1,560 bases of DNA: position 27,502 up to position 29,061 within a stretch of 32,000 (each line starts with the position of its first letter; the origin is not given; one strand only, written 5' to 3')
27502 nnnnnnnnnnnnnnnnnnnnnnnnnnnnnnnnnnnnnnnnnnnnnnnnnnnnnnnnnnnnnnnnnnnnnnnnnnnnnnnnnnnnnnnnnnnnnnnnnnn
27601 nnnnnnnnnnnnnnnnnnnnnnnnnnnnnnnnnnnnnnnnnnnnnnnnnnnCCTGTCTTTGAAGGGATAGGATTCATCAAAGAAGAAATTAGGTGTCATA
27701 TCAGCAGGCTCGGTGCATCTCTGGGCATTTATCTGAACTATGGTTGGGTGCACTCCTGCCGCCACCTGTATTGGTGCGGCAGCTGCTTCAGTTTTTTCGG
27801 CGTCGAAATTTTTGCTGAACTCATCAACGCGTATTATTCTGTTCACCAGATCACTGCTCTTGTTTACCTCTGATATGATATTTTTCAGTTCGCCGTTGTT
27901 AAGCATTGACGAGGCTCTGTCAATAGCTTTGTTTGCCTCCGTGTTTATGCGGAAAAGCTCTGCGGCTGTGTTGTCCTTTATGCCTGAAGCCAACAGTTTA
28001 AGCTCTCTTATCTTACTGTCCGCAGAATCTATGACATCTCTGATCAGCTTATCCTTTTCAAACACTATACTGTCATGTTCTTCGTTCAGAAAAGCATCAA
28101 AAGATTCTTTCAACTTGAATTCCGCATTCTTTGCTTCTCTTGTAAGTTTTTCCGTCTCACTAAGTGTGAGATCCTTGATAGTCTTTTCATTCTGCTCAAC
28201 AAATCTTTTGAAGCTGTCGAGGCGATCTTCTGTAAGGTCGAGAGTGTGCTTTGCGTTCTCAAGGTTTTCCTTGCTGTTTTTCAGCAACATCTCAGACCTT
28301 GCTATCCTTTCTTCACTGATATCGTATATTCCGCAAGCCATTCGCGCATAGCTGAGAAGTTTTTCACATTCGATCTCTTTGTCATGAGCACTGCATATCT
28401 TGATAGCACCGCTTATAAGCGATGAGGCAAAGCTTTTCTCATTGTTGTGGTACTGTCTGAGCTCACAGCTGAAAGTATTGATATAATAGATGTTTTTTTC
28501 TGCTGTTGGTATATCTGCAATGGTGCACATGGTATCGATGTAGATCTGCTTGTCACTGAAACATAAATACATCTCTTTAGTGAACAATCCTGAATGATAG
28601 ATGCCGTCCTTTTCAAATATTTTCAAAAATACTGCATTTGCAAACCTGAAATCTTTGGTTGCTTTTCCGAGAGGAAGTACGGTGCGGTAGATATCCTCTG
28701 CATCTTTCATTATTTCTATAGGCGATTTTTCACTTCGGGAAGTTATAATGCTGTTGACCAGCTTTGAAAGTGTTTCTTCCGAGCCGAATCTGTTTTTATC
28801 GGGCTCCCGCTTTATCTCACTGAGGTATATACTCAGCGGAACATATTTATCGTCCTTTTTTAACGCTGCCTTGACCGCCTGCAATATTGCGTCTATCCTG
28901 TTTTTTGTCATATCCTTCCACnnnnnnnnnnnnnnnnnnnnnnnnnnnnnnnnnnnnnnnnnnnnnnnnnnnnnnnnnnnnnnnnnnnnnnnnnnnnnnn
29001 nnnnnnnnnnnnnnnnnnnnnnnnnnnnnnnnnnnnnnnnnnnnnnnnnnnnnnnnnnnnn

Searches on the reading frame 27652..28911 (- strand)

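Call 70: search_protein_families(library=pfam, proteins=[window:27652-28911:-], max_evalue=1)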
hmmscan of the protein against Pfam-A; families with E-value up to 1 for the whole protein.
window:27652-28911:- (420 aa): 3 families
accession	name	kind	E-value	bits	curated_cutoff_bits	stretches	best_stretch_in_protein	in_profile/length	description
PF14747.11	DUF4473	-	0.49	11.4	25.9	1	305-349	10-52/78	Domain of unknown function (DUF4473)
PF01544.23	CorA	-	0.66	9.7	27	1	143-311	51-215/292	CorA-like Mg2+ transporter protein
PF02601.20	Exonuc_VII_L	-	0.92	9.4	35.9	0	200-276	168-253/315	Exonuclease VII, large subunit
